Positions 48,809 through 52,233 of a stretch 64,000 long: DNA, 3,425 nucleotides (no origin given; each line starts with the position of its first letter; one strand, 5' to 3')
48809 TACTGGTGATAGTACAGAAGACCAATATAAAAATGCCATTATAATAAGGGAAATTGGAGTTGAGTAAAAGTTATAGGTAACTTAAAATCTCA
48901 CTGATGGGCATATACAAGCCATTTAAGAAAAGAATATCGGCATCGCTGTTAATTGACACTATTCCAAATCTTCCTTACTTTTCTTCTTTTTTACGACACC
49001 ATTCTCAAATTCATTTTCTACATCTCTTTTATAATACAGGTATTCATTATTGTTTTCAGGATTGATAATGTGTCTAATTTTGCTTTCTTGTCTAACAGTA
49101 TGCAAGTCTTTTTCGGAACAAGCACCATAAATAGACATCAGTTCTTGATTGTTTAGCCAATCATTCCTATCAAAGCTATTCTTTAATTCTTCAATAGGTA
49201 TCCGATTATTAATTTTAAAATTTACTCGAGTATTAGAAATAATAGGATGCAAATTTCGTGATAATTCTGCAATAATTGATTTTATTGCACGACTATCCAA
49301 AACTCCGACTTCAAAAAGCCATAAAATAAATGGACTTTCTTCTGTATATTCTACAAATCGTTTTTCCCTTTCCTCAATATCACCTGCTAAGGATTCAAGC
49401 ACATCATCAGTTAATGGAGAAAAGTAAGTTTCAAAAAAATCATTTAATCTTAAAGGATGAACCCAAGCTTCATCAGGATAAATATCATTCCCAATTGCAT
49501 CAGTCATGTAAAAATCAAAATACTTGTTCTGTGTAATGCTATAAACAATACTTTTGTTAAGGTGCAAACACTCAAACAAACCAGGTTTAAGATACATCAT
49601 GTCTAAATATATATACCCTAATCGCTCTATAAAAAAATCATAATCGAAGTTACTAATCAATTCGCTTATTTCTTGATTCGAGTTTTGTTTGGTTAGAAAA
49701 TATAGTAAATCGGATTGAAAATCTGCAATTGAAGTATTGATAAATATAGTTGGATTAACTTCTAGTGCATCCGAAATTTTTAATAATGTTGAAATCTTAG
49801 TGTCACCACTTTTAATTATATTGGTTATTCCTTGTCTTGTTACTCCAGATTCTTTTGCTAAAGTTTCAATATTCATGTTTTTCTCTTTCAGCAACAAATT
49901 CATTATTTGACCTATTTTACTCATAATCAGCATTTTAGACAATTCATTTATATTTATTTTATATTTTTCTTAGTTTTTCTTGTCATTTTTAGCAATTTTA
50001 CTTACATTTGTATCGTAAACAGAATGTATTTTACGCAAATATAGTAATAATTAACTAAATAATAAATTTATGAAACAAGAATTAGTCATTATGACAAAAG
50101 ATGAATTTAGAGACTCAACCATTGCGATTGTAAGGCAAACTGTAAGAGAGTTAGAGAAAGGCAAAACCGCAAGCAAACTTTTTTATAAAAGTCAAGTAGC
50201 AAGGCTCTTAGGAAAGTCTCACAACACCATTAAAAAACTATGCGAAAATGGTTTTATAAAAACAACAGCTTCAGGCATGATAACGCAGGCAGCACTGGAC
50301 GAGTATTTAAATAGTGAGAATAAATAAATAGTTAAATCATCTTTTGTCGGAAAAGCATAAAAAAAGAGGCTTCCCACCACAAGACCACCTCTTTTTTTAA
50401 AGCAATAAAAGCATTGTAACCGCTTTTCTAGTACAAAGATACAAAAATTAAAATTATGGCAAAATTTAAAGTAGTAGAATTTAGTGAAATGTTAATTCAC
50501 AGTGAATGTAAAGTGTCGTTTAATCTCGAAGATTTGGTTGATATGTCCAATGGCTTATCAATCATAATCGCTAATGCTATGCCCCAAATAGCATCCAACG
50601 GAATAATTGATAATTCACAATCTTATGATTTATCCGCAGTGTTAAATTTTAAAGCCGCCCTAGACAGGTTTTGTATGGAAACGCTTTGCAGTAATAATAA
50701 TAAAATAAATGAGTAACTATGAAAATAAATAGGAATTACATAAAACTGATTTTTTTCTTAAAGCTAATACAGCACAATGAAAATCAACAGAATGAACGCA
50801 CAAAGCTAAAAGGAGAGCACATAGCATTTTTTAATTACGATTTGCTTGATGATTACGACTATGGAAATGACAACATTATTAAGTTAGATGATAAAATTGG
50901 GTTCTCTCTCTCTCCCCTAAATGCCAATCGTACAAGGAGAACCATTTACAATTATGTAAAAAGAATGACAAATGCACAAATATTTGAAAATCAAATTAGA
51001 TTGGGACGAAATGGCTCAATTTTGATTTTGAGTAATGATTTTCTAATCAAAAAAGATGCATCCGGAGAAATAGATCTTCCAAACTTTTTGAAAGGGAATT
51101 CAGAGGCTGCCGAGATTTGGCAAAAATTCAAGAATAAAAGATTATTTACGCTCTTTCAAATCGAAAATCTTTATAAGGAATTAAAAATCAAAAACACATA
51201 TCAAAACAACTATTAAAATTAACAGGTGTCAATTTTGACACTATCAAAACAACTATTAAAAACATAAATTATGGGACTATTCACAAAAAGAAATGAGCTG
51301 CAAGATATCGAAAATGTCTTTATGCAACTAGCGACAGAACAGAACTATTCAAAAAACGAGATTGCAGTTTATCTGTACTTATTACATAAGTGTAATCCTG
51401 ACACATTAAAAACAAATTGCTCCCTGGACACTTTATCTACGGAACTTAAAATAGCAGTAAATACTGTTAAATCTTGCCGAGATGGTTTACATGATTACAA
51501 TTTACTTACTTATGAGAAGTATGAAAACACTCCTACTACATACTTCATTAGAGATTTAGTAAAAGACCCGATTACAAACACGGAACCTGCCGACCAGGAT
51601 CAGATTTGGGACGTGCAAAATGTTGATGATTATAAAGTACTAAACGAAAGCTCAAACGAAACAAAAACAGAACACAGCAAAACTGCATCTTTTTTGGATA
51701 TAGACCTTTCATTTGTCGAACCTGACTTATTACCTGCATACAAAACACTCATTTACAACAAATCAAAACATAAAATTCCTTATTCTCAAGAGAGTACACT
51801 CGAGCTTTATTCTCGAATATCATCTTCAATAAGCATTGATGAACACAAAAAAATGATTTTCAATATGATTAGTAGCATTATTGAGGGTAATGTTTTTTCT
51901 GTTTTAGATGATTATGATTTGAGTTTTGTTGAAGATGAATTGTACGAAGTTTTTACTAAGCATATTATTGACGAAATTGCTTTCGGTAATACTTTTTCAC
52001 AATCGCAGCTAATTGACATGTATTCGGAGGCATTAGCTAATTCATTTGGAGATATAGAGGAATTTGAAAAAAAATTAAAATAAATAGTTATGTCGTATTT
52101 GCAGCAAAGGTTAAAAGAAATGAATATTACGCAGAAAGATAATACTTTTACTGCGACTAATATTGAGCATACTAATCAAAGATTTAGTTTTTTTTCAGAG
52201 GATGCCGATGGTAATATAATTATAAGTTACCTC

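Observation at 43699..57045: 13.3-kb replicative integrative element in tRNA-Val with precisely definable att sites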

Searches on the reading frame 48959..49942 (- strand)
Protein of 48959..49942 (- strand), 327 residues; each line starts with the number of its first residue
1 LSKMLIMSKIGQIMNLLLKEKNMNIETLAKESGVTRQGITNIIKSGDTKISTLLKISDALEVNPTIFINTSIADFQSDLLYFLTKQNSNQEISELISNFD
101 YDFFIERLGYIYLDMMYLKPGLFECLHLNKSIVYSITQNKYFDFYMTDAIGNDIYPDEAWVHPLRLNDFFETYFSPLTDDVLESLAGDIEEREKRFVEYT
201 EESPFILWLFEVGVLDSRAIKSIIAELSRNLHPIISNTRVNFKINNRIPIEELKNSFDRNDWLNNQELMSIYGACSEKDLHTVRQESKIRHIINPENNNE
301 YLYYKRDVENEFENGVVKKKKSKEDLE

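Call 7: search_protein_families(library=pfam, proteins=[window:48959-49942:-], max_evalue=0.01)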
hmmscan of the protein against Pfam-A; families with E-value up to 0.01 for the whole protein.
window:48959-49942:- (327 aa): 6 families
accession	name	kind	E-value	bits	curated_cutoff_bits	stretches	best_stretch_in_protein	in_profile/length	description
PF01381.28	HTH_3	-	3.9e-08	33.7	23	1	17-66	4-54/55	Helix-turn-helix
PF13443.12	HTH_26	-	4.5e-06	27.3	22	1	17-64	5-54/63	Cro/C1-type HTH DNA-binding domain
PF12844.13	HTH_19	-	0.0033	17.7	30.2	1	13-69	3-60/64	Helix-turn-helix domain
PF08279.18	HTH_11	-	0.0046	17.3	25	0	12-44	4-37/55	HTH domain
PF20317.4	HTH_60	-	0.0077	17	24.1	0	8-50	74-115/140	Helix-turn-helix domain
PF08711.16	Med26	-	0.0083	16.4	20.6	0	4-31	15-43/52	TFIIS helical bundle-like domain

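Call 8: search_protein_families(library=padloc, proteins=[window:48959-49942:-], max_evalue=0.01)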
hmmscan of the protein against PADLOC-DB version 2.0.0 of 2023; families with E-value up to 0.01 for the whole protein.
window:48959-49942:- (327 aa): 4 families
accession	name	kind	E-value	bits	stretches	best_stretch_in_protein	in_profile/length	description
PDLC04775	PDC-M69A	-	3.5e-06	25.5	1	6-91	4-90/113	-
PDLC04133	mad1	-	3.4e-05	22.1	0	20-47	3-30/60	mads_1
PDLC03949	RmrA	-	0.0052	13.7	1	20-84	13-78/363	-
PDLC02926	HTH_VI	-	0.0074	14.5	0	10-72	2-65/92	-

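Call 23: search_protein_families(library=phrogs, proteins=[window:48959-49942:-], max_evalue=0.01)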
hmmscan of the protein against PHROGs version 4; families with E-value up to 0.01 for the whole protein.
window:48959-49942:- (327 aa): 7 families
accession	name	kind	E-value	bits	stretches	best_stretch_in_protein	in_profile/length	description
phrog_3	-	transcription regulation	2.8e-07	31.6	1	3-74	86-153/430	transcriptional repressor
phrog_8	-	transcription regulation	3.1e-07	31.2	1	1-87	68-150/346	transcriptional regulator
phrog_2439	-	transcription regulation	8.3e-06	25.9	1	10-90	8-88/367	transcriptional regulator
phrog_1373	-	transcription regulation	9.7e-05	23.4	1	10-66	64-121/166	transcriptional regulator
phrog_4268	-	transcription regulation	0.00039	21.6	1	21-63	45-88/96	transcriptional repressor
phrog_9425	-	transcription regulation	0.0012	19.6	1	18-64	16-64/72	transcriptional repressor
phrog_8522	-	DNA, RNA and nucleotide metabolism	0.0038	18.7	0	10-65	8-64/71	HTH DNA binding protein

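Call 24: search_protein_families(library=ncbifam, proteins=[window:48959-49942:-], max_evalue=0.01)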
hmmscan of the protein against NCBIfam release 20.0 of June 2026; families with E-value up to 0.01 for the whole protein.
window:48959-49942:- (327 aa): 2 families
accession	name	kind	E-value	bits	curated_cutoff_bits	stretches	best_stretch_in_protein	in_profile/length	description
NF007271.0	PRK09726.1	equivalog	0.0027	17.7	79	1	9-67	12-71/88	type II toxin-antitoxin system antitoxin HipB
NF046032.1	TransRegSlrRBacil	equivalog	0.0065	16.6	250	0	10-68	2-62/149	HTH-type transcriptional regulator SlrR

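Call 95: find_homologous_proteins(query=window:48959-49942:-, max_evalue=0.00001)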
Query window:48959-49942:- (327 aa): 1 proteins with E <= 0.00001 among 1756 candidates.
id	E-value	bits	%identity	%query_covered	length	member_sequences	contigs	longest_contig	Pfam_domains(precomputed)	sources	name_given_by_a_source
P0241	4.2e-195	665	94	98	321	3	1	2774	PF01381.29,PF13443.13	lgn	-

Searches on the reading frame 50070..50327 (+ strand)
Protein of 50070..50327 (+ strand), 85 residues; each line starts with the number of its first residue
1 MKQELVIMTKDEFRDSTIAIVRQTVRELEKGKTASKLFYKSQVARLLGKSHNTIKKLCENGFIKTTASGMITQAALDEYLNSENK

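Call 7: search_protein_families(library=pfam, proteins=[window:50070-50327:+], max_evalue=0.01)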
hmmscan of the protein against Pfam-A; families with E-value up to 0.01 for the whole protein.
window:50070-50327:+ (85 aa): 2 families
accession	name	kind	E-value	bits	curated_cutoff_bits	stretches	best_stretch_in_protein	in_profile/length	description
PF12728.13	HTH_17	-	1.1e-05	26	27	1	42-82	6-49/51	Helix-turn-helix domain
PF01381.28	HTH_3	-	0.0042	17.5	23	0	41-58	13-30/55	Helix-turn-helix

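Call 23: search_protein_families(library=phrogs, proteins=[window:50070-50327:+], max_evalue=0.01)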
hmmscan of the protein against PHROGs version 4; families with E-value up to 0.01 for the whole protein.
window:50070-50327:+ (85 aa): 1 family
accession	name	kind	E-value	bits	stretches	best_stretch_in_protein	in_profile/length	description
phrog_57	-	head and packaging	0.00059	20.7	1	33-79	8-58/199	terminase small subunit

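Call 24: search_protein_families(library=ncbifam, proteins=[window:50070-50327:+], max_evalue=0.01)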
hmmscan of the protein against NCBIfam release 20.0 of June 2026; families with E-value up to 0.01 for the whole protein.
window:50070-50327:+ (85 aa): 0 families

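Call 98: search_solved_structures(query=window:50070-50327:+, max_evalue=1)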
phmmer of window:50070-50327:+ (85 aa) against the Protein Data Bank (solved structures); distinct sequences matched with E-value up to 1: 0.

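Call 99: predict_structure(protein=window:50070-50327:+)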
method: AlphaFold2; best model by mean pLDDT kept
length: 85 residues; sequences in the alignment: 1
mean_pLDDT: 68.2   pTM: 0.48
mean pLDDT of the five models: 68.2, 67.7, 61.4, 46.3, 44.3
residues with pLDDT >= 90: 0; 70-90: 39; 50-70: 38; < 50: 8
segments of 3 or more residues with pLDDT < 50: 1-5
pLDDT, mean of each block of 10 residues (from residue 1): 51 67 69 56 70 82 76 76 64
secondary structure, 60 per line:
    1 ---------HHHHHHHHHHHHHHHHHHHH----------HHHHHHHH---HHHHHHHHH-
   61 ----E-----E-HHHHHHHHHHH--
elements in order: H10-29 H40-47 H51-59 H73-83

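Call 101: fold_search(model_id=the predicted structure, library=pdb)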
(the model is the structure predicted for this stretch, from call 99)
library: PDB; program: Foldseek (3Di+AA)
matches with E <= 10: 222; with E <= 0.001: 0
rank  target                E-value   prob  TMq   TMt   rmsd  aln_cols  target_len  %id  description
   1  7b24_A                6.1e-01  0.23  0.32  0.23   5.9        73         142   18  DtxR-like iron-dependent regulator IdeR (P39G variant) complexed with cobalt and its consensus DNA-binding sequence (released 2021-03-03)
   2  2vt3_B                8.2e-01  0.38  0.36  0.20   6.0        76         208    8  Structure and functional properties of the Bacillus subtilis transcriptional repressor Rex (released 2008-09-09)
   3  3keo_A                8.2e-01  0.35  0.35  0.19   6.6        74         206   11  Crystal Structure of a Rex-family transcriptional regulatory protein from Streptococcus agalactiae complexed with NAD+ (released 2010-11-10)
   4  7u5e_J                9.2e-01  0.60  0.51  0.15   5.7        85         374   15  I-F3b Cascade-TniQ partial R-loop complex (released 2023-06-14)
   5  6ama_B                1.2e+00  0.72  0.41  0.60   3.1        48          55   17  Structure of S. coelicolor/S. venezuelae BldC-smeA-ssfA complex to 3.09 Angstrom (released 2018-03-28)
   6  5zz6_B                1.2e+00  0.30  0.37  0.20   5.5        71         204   17  Redox-sensing transcriptional repressor Rex (released 2018-11-07)
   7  3ket_A                1.2e+00  0.23  0.35  0.19   6.5        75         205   13  Crystal structure of a Rex-family transcriptional regulatory protein from Streptococcus agalactiae bound to a palindro (released 2010-11-10)
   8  1c0w_A                1.3e+00  0.16  0.32  0.20   5.5        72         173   18  CRYSTAL STRUCTURE OF THE COBALT-ACTIVATED DIPHTHERIA TOXIN REPRESSOR-DNA COMPLEX REVEALS A METAL BINDING SH-LIKE DOMAI (released 2000-07-22)
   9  1bi3_A                1.3e+00  0.15  0.30  0.16   5.5        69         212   17  STRUCTURE OF APO-AND HOLO-DIPHTHERIA TOXIN REPRESSOR (released 1999-06-22)
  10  1c0w_C                1.4e+00  0.15  0.32  0.20   5.5        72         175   18  CRYSTAL STRUCTURE OF THE COBALT-ACTIVATED DIPHTHERIA TOXIN REPRESSOR-DNA COMPLEX REVEALS A METAL BINDING SH-LIKE DOMAI (released 2000-07-22)
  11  6blb                  1.4e+00  0.13  0.27  0.11   7.5        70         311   20  1.88 Angstrom Resolution Crystal Structure Holliday Junction ATP-dependent DNA Helicase (RuvB) from Pseudomonas aerugino (released 2017-11-22)
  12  2dt5_B                1.5e+00  0.25  0.37  0.20   6.4        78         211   20  Crystal Structure of TTHA1657 (AT-rich DNA-binding protein) from Thermus thermophilus HB8 (released 2007-01-02)
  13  2mqk_MODEL_1_A        1.6e+00  0.14  0.28  0.34   9.6        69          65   19  Solution structure of N terminal domain of the MuB AAA+ ATPase (released 2015-07-01)
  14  2qq9                  1.6e+00  0.13  0.30  0.17   5.8        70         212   17  Crystal Structure of DtxR(D6A C102D) Complexed with Nickel(II) (released 2007-10-30)
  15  6ama_H                1.7e+00  0.63  0.41  0.59   2.9        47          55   17  Structure of S. coelicolor/S. venezuelae BldC-smeA-ssfA complex to 3.09 Angstrom (released 2018-03-28)
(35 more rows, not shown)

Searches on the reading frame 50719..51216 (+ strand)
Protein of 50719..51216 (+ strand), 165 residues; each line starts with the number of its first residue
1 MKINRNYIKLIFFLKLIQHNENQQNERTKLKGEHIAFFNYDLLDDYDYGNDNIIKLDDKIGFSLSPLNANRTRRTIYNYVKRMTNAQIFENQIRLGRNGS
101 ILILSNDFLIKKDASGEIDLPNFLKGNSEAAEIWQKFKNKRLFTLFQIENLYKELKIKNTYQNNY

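Call 7: search_protein_families(library=pfam, proteins=[window:50719-51216:+], max_evalue=0.01)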
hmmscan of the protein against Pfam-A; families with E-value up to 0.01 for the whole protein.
window:50719-51216:+ (165 aa): 0 families

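Call 8: search_protein_families(library=padloc, proteins=[window:50719-51216:+], max_evalue=0.01)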
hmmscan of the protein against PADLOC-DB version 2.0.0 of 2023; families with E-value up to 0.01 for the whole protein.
window:50719-51216:+ (165 aa): 1 family
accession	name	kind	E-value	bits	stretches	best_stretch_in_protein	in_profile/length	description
PDLC04183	HEC-01A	-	0.002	15.2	1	17-151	125-255/402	-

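Call 23: search_protein_families(library=phrogs, proteins=[window:50719-51216:+], max_evalue=0.01)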
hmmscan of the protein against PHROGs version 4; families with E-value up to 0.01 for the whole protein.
window:50719-51216:+ (165 aa): 0 families

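Call 24: search_protein_families(library=ncbifam, proteins=[window:50719-51216:+], max_evalue=0.01)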
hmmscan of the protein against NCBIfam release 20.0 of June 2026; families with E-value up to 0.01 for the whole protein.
window:50719-51216:+ (165 aa): 0 families

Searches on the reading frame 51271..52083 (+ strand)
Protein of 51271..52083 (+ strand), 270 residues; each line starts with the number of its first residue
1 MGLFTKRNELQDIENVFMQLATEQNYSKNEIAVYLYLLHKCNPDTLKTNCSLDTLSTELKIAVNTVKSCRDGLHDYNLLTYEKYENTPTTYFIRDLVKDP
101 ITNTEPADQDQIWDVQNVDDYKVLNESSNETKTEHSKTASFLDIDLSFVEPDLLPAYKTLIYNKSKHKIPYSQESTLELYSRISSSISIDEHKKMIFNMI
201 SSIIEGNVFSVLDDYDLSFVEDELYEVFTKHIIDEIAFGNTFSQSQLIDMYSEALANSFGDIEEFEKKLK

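Call 7: search_protein_families(library=pfam, proteins=[window:51271-52083:+], max_evalue=0.01)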
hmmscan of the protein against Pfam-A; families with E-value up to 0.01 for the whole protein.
window:51271-52083:+ (270 aa): 0 families

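Call 8: search_protein_families(library=padloc, proteins=[window:51271-52083:+], max_evalue=0.01)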
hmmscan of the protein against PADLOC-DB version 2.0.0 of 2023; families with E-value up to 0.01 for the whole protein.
window:51271-52083:+ (270 aa): 0 families

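Call 23: search_protein_families(library=phrogs, proteins=[window:51271-52083:+], max_evalue=0.01)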
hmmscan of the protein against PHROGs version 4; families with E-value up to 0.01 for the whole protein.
window:51271-52083:+ (270 aa): 3 families
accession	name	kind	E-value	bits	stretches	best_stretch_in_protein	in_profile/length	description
phrog_186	-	DNA, RNA and nucleotide metabolism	8.6e-06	26.6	1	27-221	40-201/308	DnaD-like helicase loader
phrog_8102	-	DNA, RNA and nucleotide metabolism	0.002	18.3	1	20-116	26-124/337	replication initiation protein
phrog_34851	-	unknown function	0.0055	17.5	0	108-219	30-140/144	-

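Call 24: search_protein_families(library=ncbifam, proteins=[window:51271-52083:+], max_evalue=0.01)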
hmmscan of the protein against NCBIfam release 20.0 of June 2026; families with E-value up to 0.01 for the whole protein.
window:51271-52083:+ (270 aa): 0 families

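Call 97: search_solved_structures(query=window:51271-52083:+, max_evalue=1)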
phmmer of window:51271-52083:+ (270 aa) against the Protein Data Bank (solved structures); distinct sequences matched with E-value up to 1: 1.
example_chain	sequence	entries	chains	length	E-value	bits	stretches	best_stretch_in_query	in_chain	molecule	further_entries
6y4b_A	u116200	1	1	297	0.52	12.9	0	19-87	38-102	Cyclodipeptide synthase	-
